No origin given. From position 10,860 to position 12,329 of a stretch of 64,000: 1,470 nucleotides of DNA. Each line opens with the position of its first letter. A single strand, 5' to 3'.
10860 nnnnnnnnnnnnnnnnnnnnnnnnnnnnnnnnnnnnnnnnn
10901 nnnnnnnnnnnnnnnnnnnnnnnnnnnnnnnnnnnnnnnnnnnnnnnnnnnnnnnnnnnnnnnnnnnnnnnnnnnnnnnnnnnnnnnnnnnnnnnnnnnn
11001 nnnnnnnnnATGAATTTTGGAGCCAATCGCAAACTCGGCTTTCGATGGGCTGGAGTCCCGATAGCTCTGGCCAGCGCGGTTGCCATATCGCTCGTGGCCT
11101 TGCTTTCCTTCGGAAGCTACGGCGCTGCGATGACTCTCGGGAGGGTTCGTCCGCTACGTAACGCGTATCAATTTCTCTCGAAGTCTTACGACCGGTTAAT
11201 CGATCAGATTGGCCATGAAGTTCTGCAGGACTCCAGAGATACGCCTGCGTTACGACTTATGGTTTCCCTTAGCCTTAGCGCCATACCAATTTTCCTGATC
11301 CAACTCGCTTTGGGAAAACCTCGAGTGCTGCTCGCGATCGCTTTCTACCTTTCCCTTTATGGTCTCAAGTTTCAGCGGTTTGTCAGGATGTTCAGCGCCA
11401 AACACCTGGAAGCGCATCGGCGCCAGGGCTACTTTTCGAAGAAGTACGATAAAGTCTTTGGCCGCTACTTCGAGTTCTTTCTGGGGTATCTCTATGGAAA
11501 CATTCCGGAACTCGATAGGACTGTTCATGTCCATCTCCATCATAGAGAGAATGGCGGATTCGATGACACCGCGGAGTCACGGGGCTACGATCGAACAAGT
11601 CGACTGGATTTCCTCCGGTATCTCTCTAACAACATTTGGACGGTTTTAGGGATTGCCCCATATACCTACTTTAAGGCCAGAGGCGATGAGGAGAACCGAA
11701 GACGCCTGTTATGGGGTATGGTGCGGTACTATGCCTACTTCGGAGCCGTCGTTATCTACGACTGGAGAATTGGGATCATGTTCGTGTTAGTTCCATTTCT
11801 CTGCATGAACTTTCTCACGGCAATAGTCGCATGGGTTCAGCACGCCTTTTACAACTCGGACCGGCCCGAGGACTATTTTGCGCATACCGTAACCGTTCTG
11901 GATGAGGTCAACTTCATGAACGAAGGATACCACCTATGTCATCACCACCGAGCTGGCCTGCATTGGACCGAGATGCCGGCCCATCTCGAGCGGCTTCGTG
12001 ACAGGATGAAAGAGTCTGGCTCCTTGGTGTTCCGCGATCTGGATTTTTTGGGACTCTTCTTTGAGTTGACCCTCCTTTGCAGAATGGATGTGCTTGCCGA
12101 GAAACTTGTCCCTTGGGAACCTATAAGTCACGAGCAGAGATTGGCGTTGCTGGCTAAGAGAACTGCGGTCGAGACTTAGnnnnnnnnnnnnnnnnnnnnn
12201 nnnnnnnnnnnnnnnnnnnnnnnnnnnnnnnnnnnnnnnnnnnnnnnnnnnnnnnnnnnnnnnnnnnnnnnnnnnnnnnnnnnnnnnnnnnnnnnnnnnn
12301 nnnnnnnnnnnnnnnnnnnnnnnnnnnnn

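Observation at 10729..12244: Low-GC fatty-acid desaturase cassette bracketed by inverted family-1 repeats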

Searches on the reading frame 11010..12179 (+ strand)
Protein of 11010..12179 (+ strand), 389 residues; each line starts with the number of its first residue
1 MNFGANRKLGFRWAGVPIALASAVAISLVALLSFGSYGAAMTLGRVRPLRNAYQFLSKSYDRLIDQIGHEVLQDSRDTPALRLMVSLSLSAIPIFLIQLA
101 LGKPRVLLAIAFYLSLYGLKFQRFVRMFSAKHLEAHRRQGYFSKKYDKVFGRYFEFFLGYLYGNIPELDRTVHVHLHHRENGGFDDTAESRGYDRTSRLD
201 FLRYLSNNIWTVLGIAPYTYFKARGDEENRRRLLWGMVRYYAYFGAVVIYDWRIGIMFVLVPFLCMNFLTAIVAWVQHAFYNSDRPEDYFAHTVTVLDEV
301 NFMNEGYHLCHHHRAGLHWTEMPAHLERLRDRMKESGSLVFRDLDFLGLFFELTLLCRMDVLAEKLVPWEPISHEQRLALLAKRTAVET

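Call 13: search_protein_families(library=pfam, proteins=[window:11010-12179:+])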
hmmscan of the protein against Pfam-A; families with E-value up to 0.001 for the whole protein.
window:11010-12179:+ (389 aa): 1 family
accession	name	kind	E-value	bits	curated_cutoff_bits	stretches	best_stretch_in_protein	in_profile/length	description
PF00487.30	FA_desaturase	-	1.8e-17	64.4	29.7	1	113-339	9-248/253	Fatty acid desaturase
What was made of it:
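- Checked: The ORF at 11010-12179(+), 389 aa, matches Pfam PF00487 FA_desaturase (64.4 bits, cut-off 29.7; call 13).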

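Call 14: find_encoding_contigs(protein=window:11010-12179:+, flank=10000, max_places=6)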
Protein window:11010-12179:+ (389 aa): no gene with exactly this product is on record in the collection.
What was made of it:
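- The exact protein is not on record elsewhere (call 14).
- Tried and rejected: The exact protein sequence is not on record (call 14).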

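Call 15: find_homologous_proteins(query=window:11010-12179:+)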
Query window:11010-12179:+ (389 aa): 1592 proteins with E <= 0.001 among 8000 candidates; the best 120 are listed.
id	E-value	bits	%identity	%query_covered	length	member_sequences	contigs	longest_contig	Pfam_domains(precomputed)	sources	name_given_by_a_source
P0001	1.2e-237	807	90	100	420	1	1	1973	PF00487.31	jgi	jgi:fatty acid desaturase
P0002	6.7e-236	801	88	100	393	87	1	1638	PF00487.31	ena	-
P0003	8.7e-236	800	88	100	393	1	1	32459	PF00487.31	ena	-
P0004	2.9e-235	799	88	100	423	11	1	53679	PF00487.31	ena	-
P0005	2.1e-234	796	88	100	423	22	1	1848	PF00487.31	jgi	-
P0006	4.2e-234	795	88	100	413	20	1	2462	PF00487.31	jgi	jgi:fatty acid desaturase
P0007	6.9e-234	794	88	100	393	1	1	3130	PF00487.31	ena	-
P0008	1.4e-233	793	88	100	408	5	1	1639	PF00487.31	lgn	-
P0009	2.5e-233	792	88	99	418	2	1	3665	PF00487.31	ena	-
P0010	7.4e-233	791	88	100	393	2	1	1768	PF00487.31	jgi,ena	jgi:fatty acid desaturase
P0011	1.2e-232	790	88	100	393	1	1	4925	PF00487.31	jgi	jgi:fatty acid desaturase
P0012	1.6e-232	790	88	100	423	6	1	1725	PF00487.31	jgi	jgi:fatty acid desaturase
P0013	2.4e-232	789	86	100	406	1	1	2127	PF00487.31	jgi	-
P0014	3.4e-232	789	87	100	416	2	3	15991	PF00487.31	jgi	jgi:fatty acid desaturase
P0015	4.9e-231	785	87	99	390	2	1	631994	PF00487.31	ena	-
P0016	8.0e-231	784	87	100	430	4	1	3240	PF00487.31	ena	-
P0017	4.4e-230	782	87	99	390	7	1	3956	PF00487.31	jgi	jgi:fatty acid desaturase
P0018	5.6e-230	781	86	100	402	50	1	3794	PF00487.31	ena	-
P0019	1.1e-229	780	87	99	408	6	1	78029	PF00487.31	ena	-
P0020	4.8e-229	778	85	100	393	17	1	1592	PF00487.31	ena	-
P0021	1.1e-228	777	85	100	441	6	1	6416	PF00487.31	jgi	-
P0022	5.6e-228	775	85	100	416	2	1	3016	PF00487.31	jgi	jgi:fatty acid desaturase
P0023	6.3e-228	775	85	100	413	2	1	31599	PF00487.31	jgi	jgi:fatty acid desaturase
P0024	8.1e-228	774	86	100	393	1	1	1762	PF00487.31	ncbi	-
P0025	9.8e-228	774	86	100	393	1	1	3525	PF00487.31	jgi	jgi:fatty acid desaturase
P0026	2.3e-227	773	86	99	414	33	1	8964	PF00487.31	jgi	jgi:fatty acid desaturase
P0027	3.7e-227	772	85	99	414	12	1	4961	PF00487.31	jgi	-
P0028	3.8e-227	772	87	99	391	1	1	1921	PF00487.31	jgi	jgi:fatty acid desaturase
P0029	1.4e-226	770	90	96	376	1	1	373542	PF00487.31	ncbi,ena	-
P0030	2.5e-226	769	85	100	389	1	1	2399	PF00487.31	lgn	-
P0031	8.9e-226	768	86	100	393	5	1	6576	PF00487.31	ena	-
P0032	1.8e-225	766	85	100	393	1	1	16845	PF00487.31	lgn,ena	-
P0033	2.1e-225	766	85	100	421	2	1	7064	PF00487.31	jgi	jgi:fatty acid desaturase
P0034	4.7e-224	762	84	100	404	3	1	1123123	PF00487.31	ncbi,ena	-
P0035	5.8e-224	762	86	99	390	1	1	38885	PF00487.31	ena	-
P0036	6.8e-224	761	85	100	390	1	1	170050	PF00487.31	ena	-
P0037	7.3e-224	761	84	100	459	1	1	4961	PF00487.31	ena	-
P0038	3.6e-223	759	83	100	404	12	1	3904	PF00487.31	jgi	jgi:fatty acid desaturase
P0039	3.8e-223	759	85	99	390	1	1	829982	PF00487.31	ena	-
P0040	9.1e-223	758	86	99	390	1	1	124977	PF00487.31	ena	-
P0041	3.0e-222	756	85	99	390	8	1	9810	PF00487.31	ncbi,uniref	ncbi:fatty acid desaturase [Candidatus Binatus sp.]|uniref:fatty acid desaturase n=1 Tax=Candidatus 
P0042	3.5e-222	756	85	99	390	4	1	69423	PF00487.31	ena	-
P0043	1.0e-221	754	84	100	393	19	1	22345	PF00487.31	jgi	-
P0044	1.3e-221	754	84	99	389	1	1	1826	PF00487.31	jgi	jgi:fatty acid desaturase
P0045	2.4e-221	753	83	99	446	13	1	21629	PF00487.31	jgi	jgi:fatty acid desaturase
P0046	1.2e-220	751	84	99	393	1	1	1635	PF00487.31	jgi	jgi:fatty acid desaturase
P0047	2.1e-220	750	87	96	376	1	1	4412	PF00487.31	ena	-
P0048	4.1e-220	749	82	100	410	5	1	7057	PF00487.31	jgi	-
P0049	5.6e-219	745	87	95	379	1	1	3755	PF00487.31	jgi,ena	-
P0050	5.6e-219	745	86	96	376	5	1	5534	PF00487.31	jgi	-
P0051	1.4e-218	744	82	100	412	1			PF00487.31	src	-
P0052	4.2e-218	742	86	96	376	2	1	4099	PF00487.31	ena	-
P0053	3.5e-217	739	87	95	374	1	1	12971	PF00487.31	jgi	jgi:fatty acid desaturase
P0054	1.1e-216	738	85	96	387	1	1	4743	PF00487.31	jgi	jgi:fatty acid desaturase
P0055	4.2e-216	736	86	96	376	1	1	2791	PF00487.31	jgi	jgi:fatty acid desaturase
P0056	6.9e-216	735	81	99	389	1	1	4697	PF00487.31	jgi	jgi:fatty acid desaturase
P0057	5.3e-215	732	82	100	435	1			PF00487.31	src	-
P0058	1.5e-213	727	86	96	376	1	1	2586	PF00487.31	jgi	-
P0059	2.7e-213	726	85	96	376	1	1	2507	PF00487.31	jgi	jgi:fatty acid desaturase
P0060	3.5e-213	726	85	96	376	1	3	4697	PF00487.31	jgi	jgi:fatty acid desaturase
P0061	2.0e-212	724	82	96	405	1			PF00487.31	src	-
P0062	2.5e-212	723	82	96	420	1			PF00487.31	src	-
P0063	7.3e-212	722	79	99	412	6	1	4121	PF00487.31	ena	-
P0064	2.1e-211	720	81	99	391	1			PF00487.31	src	-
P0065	2.3e-210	717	78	99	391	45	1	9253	PF00487.31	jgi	jgi:fatty acid desaturase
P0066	1.2e-209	714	80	99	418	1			PF00487.31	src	-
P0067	2.3e-209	713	78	100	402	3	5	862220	PF00487.31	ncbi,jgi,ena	jgi:fatty acid desaturase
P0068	9.2e-209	711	82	97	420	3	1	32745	PF00487.31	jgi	jgi:fatty acid desaturase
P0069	1.2e-208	711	79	98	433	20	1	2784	PF00487.31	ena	-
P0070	1.6e-208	711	79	99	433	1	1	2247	PF00487.31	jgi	jgi:fatty acid desaturase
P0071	2.2e-208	710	79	99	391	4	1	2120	PF00487.31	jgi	jgi:fatty acid desaturase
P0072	2.6e-208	710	78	99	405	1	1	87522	PF00487.31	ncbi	ncbi:MAG: fatty acid desaturase [Candidatus Acidiferrales bacterium]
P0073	2.9e-208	710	78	99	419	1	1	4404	PF00487.31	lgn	-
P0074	3.6e-208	710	78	99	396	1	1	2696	PF00487.31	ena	-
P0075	3.8e-208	709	79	99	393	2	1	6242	PF00487.31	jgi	jgi:fatty acid desaturase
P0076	6.0e-208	709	79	99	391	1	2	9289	PF00487.31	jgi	-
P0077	1.8e-207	707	78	99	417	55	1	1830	PF00487.31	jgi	-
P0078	2.2e-207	707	79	98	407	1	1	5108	PF00487.31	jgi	jgi:fatty acid desaturase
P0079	3.1e-207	706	79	99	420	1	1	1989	PF00487.31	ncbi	-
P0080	4.5e-207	706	78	99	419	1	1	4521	PF00487.31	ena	-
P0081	7.5e-207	705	77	100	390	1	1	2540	PF00487.31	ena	-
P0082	1.0e-206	705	78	100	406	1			PF00487.31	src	-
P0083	1.1e-206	705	79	100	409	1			PF00487.31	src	-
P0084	1.2e-206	705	79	99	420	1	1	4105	PF00487.31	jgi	jgi:fatty acid desaturase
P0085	1.3e-206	704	79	99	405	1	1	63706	PF00487.31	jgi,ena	-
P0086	3.0e-206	703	79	99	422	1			PF00487.31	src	-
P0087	3.7e-206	703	78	99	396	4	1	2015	PF00487.31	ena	-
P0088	4.5e-206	703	82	95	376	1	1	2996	PF00487.31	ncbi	-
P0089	1.6e-205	701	78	100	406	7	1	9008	PF00487.31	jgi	jgi:fatty acid desaturase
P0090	1.8e-205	701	78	100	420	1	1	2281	PF00487.31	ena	-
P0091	2.4e-205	700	78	100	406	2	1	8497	PF00487.31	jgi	-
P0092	5.2e-205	699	77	99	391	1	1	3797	PF00487.31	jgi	jgi:fatty acid desaturase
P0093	5.3e-205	699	77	100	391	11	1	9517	PF00487.31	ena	-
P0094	8.1e-205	698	78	99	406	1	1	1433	PF00487.31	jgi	jgi:fatty acid desaturase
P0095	8.9e-205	698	77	98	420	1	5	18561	PF00487.31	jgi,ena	-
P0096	1.1e-204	698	77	100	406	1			PF00487.31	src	-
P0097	1.2e-204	698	78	100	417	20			PF00487.31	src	-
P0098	1.5e-204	698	77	100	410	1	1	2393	PF00487.31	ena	-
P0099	1.9e-204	697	77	99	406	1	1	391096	PF00487.31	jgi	-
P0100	2.1e-204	697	77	99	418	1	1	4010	PF00487.31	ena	-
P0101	2.4e-204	697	77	98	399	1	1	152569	PF00487.31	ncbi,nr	ncbi:MAG TPA: fatty acid desaturase [Candidatus Acidoferrales bacterium]|nr:fatty acid desaturase [C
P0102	2.6e-204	697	78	99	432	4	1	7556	PF00487.31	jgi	jgi:fatty acid desaturase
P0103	2.6e-204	697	77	98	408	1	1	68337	PF00487.31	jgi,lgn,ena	-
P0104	2.6e-204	697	77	100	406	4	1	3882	PF00487.31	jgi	-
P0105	3.6e-204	696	77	100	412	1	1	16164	PF00487.31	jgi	-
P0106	3.9e-204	696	78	99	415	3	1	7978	PF00487.31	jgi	jgi:fatty acid desaturase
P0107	4.0e-204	696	79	97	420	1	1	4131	PF00487.31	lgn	-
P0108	4.9e-204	696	80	95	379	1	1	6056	PF00487.31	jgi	jgi:fatty acid desaturase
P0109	5.4e-204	696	78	95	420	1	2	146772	PF00487.31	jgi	jgi:fatty acid desaturase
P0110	6.6e-204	696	77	100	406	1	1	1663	PF00487.31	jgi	jgi:fatty acid desaturase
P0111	7.4e-204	695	77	99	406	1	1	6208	PF00487.31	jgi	-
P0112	7.9e-204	695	77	100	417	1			PF00487.31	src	-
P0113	9.7e-204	695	77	100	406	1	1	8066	PF00487.31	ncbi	-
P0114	1.1e-203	695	78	100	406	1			PF00487.31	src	-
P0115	1.4e-203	694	77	100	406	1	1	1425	PF00487.31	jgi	jgi:fatty acid desaturase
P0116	1.5e-203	694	81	95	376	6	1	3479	PF00487.31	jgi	jgi:fatty acid desaturase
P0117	1.5e-203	694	76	100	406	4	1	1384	PF00487.31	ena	-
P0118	1.5e-203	694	78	100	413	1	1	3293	PF00487.31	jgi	jgi:fatty acid desaturase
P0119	1.5e-203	694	76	100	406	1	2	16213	PF00487.31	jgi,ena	-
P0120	1.7e-203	694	76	100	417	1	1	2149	PF00487.31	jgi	-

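Call 16: find_encoding_contigs(protein=P0029, flank=10000, max_places=2)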
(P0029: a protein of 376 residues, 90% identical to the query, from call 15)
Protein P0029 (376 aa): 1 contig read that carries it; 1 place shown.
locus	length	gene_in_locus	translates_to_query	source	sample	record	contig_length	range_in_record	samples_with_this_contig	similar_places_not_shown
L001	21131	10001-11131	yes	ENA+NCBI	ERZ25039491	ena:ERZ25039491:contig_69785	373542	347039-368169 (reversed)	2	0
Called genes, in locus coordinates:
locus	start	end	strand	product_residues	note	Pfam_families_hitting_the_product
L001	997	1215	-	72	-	-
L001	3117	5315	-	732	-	PF05226:CHASE2, PF00211:Guanylate_cyc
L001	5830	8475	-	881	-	PF09286:Pro-kuma_activ, PF15780:ASH (weak), PF22073:Cep192_D4, PF22544:HYDIN_VesB_CFA65-like_Ig (faint)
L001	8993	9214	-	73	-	-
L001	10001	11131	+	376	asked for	PF00487:FA_desaturase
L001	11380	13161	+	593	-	-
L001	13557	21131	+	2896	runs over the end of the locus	PF10091:Glycoamylase, PF06165:GH94_b-supersand, PF17167:Glyco_hydro_94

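Call 17: find_encoding_contigs(protein=P0034, flank=10000, max_places=2)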
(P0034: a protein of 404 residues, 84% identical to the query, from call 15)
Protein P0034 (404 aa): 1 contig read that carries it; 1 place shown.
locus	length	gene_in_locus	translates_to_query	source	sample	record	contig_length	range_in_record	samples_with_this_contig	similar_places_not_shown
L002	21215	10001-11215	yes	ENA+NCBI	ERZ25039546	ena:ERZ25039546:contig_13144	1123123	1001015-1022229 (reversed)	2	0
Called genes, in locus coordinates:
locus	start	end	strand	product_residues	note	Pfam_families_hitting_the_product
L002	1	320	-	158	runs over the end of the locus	-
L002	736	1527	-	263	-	PF14371:DUF4412 (faint)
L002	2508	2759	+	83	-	-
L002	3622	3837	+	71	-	-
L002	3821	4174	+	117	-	PF13628:DUF4142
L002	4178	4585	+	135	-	-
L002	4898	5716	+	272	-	PF00378:ECH_1, PF16113:ECH_2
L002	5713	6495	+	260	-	PF00378:ECH_1, PF16113:ECH_2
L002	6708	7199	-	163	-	PF02082:Rrf2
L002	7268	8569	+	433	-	PF00890:FAD_binding_2, PF01134:GIDA (faint), PF01266:DAO, PF01593:Amino_oxidase, PF03486:HI0933_like (faint), PF07992:Pyr_redox_2 (weak), PF12831:FAD_oxidored, PF13450:NAD_binding_8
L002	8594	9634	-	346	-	PF00296:Bac_luciferase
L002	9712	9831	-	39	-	-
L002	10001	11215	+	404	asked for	PF00487:FA_desaturase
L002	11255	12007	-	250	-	PF00106:adh_short, PF08659:KR, PF13561:adh_short_C2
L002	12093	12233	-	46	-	-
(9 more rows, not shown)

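Call 18: find_encoding_contigs(protein=P0015, flank=10000, max_places=2)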
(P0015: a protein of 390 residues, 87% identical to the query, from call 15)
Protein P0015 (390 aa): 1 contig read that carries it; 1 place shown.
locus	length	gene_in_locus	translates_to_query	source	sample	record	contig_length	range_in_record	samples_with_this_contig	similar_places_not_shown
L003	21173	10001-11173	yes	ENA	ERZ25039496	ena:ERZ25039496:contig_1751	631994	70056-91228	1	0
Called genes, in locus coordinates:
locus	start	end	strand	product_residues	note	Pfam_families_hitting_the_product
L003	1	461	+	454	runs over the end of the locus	PF00149:Metallophos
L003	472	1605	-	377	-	PF00343:Phosphorylase, PF28476:GlgP_C (weak)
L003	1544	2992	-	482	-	PF11897:DUF3417, PF00343:Phosphorylase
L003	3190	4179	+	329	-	PF01544:CorA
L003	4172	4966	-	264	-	PF02463:SMC_N (weak), PF00005:ABC_tran, PF13304:AAA_21 (faint)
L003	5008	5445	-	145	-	PF00528:BPD_transp_1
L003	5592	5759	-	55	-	-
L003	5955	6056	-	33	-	-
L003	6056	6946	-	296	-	PF00528:BPD_transp_1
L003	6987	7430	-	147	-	PF12849:PBP_like_2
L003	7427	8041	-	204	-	PF12849:PBP_like_2, PF01547:SBP_bac_1 (weak)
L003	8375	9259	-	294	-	-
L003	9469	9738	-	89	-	-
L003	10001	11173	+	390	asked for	PF00487:FA_desaturase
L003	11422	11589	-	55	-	PF08031:BBE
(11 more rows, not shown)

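Call 35: find_encoding_contigs(protein=P0004, flank=8000, max_places=2)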
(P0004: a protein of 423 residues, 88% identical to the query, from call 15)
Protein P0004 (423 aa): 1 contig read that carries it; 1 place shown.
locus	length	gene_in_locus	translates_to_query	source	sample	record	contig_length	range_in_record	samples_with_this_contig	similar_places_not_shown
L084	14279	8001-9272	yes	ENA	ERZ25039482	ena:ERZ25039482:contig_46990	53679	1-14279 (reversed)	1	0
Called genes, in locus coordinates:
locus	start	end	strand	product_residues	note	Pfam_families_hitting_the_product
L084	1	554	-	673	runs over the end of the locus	PF00199:Catalase, PF06628:Catalase-rel, PF18011:Catalase_C (weak)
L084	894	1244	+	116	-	-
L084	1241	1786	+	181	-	PF05981:CreA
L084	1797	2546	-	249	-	-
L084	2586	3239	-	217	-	PF04773:FecR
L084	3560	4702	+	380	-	-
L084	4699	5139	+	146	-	PF19588:SxtJ (weak)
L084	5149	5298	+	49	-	PF19451:DUF5989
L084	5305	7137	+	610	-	PF02543:Carbam_trans_N, PF16861:Carbam_trans_C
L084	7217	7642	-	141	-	PF00903:Glyoxalase, PF13669:Glyoxalase_4 (weak)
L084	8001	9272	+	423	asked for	PF00487:FA_desaturase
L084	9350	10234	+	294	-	PF00296:Bac_luciferase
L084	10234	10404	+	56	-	-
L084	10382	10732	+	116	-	-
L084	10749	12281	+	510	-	PF00561:Abhydrolase_1, PF08386:Abhydrolase_4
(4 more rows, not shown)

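Call 36: find_encoding_contigs(protein=P0003, flank=8000, max_places=2)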
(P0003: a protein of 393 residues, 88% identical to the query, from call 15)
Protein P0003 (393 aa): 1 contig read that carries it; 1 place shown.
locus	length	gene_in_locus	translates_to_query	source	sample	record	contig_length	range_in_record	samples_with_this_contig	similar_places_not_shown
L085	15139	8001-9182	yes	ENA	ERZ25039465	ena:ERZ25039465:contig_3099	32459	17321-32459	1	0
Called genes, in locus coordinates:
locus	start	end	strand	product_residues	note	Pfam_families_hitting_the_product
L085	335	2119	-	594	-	PF00456:Transketolase_N, PF02779:Transket_pyr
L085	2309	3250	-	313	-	PF00199:Catalase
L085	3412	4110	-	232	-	PF00106:adh_short, PF13561:adh_short_C2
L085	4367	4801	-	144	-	-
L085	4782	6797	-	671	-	PF00083:Sugar_tr, PF06609:TRI12, PF07690:MFS_1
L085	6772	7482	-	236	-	PF25917:BSH_RND (weak), PF25876:HH_MFP_RND (weak)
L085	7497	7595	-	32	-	-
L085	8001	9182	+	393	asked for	PF00487:FA_desaturase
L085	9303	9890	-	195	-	-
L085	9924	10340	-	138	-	PF14376:Haem_bd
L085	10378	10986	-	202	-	PF01061:ABC2_membrane, PF12698:ABC2_membrane_3, PF12730:ABC2_membrane_4 (weak)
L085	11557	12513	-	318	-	PF00005:ABC_tran, PF13304:AAA_21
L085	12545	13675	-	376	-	PF00070:Pyr_redox (weak), PF00890:FAD_binding_2 (weak), PF01134:GIDA (weak), PF01266:DAO (weak), PF01494:FAD_binding_3 (weak), PF07992:Pyr_redox_2 (weak), PF12831:FAD_oxidored (weak), PF13450:NAD_binding_8 (weak), +1 more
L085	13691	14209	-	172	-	PF10067:DUF2306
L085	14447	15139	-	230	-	?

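Call 37: find_encoding_contigs(protein=P0019, flank=8000, max_places=2)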
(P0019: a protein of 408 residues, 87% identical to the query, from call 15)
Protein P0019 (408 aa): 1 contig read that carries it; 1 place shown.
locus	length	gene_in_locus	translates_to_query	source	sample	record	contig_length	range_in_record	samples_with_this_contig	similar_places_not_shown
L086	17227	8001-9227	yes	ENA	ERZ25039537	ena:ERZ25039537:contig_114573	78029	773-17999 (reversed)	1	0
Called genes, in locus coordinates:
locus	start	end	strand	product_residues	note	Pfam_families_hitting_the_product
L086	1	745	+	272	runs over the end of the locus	PF00378:ECH_1, PF16113:ECH_2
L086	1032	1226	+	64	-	-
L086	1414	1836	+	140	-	PF13560:HTH_31, PF01381:HTH_3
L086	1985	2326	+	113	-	PF14200:RicinB_lectin_2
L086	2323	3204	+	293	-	-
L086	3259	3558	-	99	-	-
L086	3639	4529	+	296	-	PF12625:Arabinose_bd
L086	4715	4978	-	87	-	-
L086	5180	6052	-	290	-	PF00296:Bac_luciferase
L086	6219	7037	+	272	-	PF00378:ECH_1, PF16113:ECH_2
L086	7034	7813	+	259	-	PF00378:ECH_1, PF16113:ECH_2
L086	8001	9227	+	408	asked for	PF00487:FA_desaturase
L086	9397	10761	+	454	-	PF00072:Response_reg, PF00158:Sigma54_activat, PF13191:AAA_16 (weak), PF14532:Sigma54_activ_2, PF07728:AAA_5, PF25601:AAA_lid_14, PF02954:HTH_8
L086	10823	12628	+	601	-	PF00672:HAMP (weak), PF08448:PAS_4 (faint), PF00512:HisKA, PF02518:HATPase_c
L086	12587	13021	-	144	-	-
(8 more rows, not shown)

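Call 51: find_encoding_contigs(protein=P0001, flank=3000, max_places=3)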
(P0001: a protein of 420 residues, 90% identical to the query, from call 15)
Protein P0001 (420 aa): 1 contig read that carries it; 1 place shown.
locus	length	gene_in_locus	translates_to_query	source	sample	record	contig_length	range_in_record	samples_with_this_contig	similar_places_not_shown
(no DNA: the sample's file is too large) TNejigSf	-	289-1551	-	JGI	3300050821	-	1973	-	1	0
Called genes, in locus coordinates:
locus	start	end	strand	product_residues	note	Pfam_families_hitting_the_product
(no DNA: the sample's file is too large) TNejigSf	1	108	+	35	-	?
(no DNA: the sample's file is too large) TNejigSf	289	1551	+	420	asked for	PF00487:FA_desaturase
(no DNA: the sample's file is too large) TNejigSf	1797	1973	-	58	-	?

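Call 52: find_encoding_contigs(protein=P0014, flank=6000, max_places=3)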
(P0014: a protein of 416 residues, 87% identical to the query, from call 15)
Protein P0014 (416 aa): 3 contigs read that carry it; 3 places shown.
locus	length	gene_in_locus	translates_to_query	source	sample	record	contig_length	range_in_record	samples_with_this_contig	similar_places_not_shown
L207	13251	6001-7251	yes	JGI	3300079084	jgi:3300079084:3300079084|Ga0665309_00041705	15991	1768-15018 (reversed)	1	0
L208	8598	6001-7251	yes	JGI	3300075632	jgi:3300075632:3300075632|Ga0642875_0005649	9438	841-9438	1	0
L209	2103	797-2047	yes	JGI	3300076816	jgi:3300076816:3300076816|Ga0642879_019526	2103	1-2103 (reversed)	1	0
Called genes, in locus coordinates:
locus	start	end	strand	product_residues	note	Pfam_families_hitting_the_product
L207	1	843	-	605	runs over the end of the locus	?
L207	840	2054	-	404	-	PF25917:BSH_RND, PF25973:BSH_CzcB (weak), PF25876:HH_MFP_RND, PF25944:Beta-barrel_RND, PF25989:YknX_C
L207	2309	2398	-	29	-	-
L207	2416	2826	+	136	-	PF00072:Response_reg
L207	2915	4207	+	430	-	PF10091:Glycoamylase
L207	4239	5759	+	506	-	PF01134:GIDA, PF01266:DAO (weak), PF03486:HI0933_like (faint), PF07992:Pyr_redox_2, PF12831:FAD_oxidored (weak), PF13450:NAD_binding_8 (faint), PF00070:Pyr_redox, PF02852:Pyr_redox_dim, +1 more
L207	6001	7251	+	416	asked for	PF00487:FA_desaturase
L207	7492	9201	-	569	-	PF07969:Amidohydro_3, PF01979:Amidohydro_1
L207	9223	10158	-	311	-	PF02668:TauD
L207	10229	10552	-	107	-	PF01381:HTH_3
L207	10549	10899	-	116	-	PF05015:HigB-like_toxin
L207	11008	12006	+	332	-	PF00248:Aldo_ket_red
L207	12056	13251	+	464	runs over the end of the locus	PF04909:Amidohydro_2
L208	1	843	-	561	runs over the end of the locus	?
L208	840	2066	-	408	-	PF25917:BSH_RND, PF25973:BSH_CzcB (weak), PF25876:HH_MFP_RND, PF25944:Beta-barrel_RND, PF25989:YknX_C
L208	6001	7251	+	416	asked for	PF00487:FA_desaturase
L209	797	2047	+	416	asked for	PF00487:FA_desaturase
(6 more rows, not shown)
